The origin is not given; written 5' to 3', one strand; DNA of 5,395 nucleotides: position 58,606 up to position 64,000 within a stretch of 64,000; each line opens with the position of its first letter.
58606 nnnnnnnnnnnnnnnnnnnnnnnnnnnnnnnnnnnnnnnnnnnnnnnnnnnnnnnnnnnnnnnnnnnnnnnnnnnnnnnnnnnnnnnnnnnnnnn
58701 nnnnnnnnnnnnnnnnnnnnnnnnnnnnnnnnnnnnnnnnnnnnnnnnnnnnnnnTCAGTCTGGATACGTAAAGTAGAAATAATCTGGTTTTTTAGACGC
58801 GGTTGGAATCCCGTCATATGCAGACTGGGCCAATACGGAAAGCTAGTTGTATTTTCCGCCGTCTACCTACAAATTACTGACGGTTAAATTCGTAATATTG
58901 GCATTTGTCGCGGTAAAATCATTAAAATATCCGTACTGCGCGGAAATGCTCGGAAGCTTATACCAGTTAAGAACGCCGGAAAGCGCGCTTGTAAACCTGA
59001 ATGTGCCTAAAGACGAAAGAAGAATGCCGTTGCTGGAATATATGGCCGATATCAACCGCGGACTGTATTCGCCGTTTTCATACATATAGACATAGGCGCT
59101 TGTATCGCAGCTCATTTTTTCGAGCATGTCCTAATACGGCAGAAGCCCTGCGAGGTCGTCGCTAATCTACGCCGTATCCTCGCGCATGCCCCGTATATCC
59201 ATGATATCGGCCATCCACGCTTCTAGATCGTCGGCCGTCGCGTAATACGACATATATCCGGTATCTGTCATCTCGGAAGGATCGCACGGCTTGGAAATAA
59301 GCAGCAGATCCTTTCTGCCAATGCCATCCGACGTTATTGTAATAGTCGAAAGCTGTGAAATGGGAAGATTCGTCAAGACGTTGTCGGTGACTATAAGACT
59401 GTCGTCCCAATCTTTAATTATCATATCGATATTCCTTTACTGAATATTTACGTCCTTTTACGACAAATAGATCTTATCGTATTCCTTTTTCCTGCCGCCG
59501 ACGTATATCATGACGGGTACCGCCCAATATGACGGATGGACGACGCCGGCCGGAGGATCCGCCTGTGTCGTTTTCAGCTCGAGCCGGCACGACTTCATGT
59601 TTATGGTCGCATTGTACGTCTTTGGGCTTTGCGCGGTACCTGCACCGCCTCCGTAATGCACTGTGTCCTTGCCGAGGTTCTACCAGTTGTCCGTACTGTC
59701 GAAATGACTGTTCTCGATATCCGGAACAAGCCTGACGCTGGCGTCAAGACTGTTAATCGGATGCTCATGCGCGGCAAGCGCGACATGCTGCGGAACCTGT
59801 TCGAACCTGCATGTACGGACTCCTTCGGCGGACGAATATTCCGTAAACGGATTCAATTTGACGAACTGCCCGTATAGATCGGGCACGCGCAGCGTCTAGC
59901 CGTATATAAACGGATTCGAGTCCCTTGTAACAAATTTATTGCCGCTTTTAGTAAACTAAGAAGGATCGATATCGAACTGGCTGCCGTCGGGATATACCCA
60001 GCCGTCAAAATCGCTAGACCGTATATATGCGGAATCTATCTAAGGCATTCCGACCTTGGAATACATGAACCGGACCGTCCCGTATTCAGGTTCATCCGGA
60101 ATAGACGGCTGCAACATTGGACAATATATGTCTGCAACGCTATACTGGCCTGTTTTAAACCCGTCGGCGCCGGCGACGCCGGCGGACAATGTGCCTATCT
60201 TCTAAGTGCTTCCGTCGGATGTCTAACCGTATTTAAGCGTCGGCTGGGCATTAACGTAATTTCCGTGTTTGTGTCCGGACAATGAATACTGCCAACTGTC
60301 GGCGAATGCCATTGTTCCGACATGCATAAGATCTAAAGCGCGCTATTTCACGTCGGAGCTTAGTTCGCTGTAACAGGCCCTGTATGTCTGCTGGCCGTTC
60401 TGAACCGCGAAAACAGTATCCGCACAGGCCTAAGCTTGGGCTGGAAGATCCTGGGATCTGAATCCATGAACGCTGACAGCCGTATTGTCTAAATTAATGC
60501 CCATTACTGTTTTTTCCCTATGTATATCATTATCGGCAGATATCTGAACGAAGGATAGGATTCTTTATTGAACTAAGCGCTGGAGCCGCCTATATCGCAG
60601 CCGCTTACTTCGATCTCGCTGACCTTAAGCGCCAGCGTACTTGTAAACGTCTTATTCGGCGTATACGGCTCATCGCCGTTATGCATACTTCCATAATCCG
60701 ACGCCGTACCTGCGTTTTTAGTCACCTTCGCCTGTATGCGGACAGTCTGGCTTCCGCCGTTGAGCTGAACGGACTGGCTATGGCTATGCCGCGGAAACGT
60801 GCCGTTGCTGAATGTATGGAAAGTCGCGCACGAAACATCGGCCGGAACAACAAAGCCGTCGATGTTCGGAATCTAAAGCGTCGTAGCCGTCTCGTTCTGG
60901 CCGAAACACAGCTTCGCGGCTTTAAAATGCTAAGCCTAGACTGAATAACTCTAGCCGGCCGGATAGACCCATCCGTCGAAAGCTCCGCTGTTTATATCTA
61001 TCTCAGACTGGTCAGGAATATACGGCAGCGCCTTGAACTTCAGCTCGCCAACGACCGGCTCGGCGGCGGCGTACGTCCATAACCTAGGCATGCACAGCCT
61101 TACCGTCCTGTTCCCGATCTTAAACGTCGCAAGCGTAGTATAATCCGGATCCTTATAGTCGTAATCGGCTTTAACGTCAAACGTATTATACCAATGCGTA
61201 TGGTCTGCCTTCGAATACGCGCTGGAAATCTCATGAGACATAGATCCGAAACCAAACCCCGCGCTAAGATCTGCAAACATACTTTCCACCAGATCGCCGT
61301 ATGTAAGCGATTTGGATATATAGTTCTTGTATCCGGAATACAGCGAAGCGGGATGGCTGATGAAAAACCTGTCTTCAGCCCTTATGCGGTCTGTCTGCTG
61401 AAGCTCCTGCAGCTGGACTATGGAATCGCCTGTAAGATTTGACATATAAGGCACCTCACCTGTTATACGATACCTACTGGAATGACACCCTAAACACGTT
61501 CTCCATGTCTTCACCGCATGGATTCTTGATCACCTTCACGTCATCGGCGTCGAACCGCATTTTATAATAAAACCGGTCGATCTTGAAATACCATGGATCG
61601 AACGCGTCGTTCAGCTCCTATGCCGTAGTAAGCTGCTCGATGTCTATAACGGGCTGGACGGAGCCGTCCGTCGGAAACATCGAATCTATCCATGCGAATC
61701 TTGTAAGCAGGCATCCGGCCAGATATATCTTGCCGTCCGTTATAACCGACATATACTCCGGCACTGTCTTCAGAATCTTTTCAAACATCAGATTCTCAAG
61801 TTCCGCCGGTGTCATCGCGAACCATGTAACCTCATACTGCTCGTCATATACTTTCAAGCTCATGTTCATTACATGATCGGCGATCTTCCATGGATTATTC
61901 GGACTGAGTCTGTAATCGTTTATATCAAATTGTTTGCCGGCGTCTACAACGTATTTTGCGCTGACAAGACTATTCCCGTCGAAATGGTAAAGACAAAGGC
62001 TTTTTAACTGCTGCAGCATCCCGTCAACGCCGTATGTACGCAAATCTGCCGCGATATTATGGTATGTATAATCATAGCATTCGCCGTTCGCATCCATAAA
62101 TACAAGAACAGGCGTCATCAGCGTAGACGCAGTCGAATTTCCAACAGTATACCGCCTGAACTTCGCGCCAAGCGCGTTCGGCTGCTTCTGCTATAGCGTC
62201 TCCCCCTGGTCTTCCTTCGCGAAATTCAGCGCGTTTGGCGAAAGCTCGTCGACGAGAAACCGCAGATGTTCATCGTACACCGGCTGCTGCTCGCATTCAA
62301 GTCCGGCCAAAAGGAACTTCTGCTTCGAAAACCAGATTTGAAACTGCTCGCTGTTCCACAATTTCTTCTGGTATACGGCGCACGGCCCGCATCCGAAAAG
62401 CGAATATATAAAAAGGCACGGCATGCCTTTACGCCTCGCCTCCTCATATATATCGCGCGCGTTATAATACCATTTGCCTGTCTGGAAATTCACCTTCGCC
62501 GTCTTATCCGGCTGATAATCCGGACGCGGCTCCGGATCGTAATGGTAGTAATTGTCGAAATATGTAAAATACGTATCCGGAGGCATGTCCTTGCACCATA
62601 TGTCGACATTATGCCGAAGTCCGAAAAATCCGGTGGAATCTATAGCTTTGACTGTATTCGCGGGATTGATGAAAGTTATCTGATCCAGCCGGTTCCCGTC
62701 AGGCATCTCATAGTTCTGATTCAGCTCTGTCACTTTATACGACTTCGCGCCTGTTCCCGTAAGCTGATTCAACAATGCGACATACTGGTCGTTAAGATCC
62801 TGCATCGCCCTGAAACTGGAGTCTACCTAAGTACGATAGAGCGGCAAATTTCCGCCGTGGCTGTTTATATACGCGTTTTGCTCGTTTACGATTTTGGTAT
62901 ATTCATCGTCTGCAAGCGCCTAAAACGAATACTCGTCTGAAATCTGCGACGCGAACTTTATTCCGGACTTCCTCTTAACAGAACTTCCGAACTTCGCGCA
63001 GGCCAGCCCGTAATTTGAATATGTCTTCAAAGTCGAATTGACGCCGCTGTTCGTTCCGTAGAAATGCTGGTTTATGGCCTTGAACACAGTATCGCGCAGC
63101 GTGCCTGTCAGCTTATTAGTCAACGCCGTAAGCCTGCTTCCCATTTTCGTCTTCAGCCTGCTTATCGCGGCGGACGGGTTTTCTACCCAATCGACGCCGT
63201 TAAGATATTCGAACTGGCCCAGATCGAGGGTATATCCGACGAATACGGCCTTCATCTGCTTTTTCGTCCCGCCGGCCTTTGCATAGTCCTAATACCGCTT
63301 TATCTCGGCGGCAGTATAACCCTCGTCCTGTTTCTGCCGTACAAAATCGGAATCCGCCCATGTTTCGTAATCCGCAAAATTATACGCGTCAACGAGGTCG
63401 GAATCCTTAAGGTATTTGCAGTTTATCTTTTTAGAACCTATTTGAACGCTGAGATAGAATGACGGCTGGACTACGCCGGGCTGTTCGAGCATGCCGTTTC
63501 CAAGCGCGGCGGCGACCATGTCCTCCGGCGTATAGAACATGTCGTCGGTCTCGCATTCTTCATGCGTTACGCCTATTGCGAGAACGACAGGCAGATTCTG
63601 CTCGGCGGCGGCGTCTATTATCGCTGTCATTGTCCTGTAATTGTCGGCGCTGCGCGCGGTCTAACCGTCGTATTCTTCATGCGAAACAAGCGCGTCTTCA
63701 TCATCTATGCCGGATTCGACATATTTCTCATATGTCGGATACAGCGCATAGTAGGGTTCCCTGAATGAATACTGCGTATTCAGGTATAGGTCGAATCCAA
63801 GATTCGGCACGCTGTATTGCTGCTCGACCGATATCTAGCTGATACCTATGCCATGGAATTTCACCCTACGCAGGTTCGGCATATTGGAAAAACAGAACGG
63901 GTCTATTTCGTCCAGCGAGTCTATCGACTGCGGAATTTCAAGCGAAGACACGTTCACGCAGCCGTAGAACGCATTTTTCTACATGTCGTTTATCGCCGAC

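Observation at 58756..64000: Distal structural genes with extreme TAG density and a shared FDGWVYP motif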

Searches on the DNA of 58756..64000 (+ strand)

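Call 7: search_dna_similar(query=window:58756-64000:+, collection=phages, mode=distant, max_rows=15)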
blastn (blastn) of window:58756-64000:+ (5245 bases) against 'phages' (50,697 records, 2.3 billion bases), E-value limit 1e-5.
No match.
